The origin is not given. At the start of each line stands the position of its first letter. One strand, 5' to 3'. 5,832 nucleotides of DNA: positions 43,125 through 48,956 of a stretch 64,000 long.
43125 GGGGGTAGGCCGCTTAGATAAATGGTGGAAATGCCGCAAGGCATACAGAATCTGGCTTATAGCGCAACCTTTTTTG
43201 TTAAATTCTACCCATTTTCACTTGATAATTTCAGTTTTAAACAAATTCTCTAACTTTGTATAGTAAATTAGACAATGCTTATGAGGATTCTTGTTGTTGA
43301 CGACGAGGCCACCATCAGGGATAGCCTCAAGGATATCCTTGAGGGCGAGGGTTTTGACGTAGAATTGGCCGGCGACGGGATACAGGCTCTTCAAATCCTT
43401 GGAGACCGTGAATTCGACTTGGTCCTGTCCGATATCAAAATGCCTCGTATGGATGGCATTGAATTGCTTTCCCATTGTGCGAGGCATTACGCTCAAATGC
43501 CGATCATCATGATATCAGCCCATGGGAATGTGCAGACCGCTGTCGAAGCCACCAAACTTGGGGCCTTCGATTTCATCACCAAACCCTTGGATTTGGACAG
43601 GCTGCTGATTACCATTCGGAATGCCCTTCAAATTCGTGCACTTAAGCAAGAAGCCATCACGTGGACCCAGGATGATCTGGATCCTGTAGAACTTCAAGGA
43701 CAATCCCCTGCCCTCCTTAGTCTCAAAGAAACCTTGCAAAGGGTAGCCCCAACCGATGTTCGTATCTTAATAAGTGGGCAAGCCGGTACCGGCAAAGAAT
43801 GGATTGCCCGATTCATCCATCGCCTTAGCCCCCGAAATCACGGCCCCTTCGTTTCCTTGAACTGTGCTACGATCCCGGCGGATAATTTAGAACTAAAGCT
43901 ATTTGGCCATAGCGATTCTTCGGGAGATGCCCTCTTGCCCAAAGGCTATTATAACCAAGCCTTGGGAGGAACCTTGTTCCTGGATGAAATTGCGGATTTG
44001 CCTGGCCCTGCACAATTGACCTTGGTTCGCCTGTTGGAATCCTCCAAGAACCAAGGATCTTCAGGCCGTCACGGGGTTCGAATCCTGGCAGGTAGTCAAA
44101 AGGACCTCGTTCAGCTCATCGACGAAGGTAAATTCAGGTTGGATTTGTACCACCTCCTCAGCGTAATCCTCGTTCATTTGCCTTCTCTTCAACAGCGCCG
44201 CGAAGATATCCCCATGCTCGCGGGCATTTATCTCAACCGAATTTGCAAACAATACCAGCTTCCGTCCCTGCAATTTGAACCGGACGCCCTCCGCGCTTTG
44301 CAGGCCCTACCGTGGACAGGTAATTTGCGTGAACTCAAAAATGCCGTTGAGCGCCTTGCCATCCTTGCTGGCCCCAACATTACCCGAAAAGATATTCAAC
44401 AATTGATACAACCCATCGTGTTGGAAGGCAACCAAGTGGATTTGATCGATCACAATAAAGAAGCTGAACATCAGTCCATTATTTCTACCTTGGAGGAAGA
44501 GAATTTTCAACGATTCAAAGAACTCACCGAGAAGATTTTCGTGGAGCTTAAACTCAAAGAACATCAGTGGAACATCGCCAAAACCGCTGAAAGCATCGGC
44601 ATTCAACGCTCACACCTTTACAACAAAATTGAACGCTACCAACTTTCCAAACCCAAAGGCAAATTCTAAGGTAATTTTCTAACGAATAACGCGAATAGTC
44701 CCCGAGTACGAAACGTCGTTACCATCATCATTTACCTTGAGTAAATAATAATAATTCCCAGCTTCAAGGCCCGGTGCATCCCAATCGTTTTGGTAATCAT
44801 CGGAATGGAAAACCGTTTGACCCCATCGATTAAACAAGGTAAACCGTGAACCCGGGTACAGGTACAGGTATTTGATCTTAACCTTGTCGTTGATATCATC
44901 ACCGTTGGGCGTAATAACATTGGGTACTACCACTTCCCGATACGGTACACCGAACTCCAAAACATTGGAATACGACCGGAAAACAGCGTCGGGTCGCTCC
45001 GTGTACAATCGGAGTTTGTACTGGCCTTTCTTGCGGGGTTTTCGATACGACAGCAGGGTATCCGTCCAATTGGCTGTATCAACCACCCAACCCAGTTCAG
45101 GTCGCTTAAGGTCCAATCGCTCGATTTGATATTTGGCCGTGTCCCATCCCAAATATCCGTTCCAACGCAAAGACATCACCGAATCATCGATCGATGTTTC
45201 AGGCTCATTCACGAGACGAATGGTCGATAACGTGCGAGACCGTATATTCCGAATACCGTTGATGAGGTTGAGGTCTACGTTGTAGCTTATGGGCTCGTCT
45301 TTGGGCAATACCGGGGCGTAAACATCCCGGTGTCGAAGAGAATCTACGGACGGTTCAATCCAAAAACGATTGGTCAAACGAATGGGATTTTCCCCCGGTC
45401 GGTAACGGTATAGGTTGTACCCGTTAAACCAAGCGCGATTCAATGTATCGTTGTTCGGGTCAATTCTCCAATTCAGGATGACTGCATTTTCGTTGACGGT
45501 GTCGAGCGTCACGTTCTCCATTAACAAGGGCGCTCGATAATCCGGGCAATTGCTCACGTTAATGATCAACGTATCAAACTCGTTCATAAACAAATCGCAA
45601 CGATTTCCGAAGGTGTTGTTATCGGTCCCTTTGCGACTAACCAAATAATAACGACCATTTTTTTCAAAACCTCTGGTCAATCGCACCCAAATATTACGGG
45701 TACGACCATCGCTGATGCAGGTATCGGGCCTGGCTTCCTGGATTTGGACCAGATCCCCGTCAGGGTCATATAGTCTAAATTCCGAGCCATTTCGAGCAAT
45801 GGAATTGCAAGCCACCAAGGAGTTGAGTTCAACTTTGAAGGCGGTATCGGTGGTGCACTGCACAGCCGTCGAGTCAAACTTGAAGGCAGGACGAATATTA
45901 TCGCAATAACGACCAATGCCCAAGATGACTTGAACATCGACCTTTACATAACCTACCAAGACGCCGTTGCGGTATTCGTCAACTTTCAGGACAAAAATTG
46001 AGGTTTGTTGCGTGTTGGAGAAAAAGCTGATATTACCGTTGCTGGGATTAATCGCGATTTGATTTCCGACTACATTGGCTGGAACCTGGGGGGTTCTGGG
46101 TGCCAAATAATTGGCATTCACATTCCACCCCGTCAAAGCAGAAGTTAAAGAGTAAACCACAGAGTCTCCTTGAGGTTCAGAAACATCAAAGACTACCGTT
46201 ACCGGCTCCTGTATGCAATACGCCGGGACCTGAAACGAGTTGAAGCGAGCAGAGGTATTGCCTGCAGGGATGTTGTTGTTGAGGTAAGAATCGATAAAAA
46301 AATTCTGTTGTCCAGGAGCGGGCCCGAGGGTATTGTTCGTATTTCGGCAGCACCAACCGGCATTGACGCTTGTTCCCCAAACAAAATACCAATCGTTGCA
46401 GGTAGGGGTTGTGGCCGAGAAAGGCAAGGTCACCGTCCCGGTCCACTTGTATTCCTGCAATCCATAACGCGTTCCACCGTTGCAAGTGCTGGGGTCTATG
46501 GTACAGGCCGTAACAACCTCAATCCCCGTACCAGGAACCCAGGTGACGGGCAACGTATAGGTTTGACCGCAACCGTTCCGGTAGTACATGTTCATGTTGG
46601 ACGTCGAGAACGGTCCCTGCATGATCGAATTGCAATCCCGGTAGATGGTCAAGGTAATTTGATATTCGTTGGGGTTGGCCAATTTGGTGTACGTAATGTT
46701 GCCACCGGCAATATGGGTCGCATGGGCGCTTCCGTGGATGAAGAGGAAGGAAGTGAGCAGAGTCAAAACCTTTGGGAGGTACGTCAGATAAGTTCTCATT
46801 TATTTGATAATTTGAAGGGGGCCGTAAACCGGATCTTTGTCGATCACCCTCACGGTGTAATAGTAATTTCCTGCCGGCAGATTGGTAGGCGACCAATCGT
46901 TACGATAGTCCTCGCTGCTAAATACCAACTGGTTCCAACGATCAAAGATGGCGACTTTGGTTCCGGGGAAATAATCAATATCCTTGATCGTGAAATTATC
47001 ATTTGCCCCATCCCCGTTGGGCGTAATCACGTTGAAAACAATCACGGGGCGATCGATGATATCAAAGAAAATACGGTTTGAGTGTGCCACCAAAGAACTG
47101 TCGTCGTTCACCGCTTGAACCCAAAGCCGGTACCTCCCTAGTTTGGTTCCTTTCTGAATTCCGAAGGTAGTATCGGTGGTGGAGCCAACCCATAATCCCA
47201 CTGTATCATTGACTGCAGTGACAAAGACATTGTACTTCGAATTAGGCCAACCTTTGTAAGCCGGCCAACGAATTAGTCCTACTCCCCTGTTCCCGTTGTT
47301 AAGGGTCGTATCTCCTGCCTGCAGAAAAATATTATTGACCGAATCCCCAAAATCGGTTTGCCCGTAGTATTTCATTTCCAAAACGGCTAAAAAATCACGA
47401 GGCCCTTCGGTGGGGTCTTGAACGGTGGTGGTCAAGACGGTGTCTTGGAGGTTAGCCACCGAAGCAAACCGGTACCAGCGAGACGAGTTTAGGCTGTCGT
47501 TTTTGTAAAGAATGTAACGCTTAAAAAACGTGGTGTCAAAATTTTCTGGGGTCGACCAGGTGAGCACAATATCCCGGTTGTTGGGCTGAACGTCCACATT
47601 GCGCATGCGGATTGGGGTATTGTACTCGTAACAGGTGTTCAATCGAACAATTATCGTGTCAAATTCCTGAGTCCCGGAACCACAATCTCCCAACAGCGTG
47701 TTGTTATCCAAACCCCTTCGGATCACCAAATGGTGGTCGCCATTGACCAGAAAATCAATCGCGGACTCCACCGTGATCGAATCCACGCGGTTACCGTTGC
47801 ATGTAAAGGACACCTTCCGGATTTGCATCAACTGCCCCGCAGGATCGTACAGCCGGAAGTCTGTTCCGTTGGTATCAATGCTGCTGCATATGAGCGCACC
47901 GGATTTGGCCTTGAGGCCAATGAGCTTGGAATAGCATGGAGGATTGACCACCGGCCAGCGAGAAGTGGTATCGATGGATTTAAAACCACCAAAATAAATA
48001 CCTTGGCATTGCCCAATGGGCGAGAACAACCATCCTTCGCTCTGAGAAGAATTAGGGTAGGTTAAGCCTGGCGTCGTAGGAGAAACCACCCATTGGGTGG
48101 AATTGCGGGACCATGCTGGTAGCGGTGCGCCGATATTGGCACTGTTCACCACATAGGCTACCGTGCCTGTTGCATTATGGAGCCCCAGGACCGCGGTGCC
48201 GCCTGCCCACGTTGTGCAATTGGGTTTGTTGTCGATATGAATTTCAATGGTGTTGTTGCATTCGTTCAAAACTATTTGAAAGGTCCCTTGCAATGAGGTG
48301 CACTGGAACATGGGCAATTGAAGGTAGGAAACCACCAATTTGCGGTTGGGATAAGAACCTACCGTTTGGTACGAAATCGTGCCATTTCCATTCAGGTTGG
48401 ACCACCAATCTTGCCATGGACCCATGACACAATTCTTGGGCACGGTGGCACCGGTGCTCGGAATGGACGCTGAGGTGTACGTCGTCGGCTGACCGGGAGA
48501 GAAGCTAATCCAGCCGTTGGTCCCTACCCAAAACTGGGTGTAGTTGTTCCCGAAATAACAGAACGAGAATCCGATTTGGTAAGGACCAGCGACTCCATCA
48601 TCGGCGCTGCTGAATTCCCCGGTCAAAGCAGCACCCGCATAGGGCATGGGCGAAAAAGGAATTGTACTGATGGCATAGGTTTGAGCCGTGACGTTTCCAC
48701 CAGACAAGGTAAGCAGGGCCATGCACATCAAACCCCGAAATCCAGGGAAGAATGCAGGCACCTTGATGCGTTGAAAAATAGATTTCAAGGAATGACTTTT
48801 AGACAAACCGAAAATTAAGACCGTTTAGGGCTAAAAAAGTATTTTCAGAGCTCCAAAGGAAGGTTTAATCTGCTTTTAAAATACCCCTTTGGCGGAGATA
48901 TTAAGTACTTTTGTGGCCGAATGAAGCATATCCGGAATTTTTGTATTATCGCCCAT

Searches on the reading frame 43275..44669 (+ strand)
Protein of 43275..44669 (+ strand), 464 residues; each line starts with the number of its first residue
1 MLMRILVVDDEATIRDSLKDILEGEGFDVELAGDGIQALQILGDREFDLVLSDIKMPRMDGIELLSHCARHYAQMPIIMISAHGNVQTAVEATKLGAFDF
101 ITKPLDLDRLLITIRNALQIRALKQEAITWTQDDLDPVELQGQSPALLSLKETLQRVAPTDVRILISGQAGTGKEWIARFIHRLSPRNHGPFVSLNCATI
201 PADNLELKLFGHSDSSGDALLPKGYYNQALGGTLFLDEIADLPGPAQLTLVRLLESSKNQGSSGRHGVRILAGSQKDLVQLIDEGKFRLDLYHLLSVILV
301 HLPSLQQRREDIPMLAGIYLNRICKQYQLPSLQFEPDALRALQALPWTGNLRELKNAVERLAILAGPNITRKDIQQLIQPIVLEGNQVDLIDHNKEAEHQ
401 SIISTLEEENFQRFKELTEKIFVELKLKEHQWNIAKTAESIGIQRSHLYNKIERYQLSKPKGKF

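Call 37: search_protein_families(library=pfam, proteins=[window:43275-44669:+], max_evalue=1)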
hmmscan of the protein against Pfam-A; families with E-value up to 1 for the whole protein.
window:43275-44669:+ (464 aa): 11 families
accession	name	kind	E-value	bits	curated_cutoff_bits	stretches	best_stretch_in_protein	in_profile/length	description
PF00158.32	Sigma54_activat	-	2.9e-38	131.6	20.2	1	141-300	2-167/168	Sigma-54 interaction domain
PF00072.30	Response_reg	-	3e-33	114.8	30.2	1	5-114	1-110/111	Response regulator receiver domain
PF14532.12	Sigma54_activ_2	-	2.3e-20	73.7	25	1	142-305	2-138/138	Sigma-54 interaction domain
PF25601.1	AAA_lid_14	-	2.5e-17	62.9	27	1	307-377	2-73/87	AAA+ ATPase lid domain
PF02954.25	HTH_8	-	1.8e-06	28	22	1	419-455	6-42/42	Bacterial regulatory protein, Fis family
PF13191.12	AAA_16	-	0.018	16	32.6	1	141-200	3-63/167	AAA ATPase domain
PF06490.17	FleQ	-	0.029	15.1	22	1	4-88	1-83/108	Flagellar regulatory protein FleQ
PF07728.20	AAA_5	-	0.029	14.8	22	1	164-264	2-100/139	AAA domain (dynein-related subfamily)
PF13551.12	HTH_29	-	0.095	13.3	28.1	1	422-457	3-38/64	Winged helix-turn helix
PF20301.3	pNTSase1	-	0.13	12.6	25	1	366-452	3-97/161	Predicted novel nucleotide synthetase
PF01078.27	Mg_chelatase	-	0.14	12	20.3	0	158-187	19-48/207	Magnesium chelatase, subunit ChlI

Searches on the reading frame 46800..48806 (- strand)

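Call 79: search_protein_families(library=pfam, proteins=[window:46800-48806:-], max_evalue=0.01)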
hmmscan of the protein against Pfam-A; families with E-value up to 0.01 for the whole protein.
window:46800-48806:- (668 aa): 1 family
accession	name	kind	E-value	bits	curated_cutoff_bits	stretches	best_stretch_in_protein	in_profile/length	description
PF13585.12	CHU_C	-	1.8e-18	66.9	27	1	589-654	2-72/86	CHU_C Type IX secretion signal domain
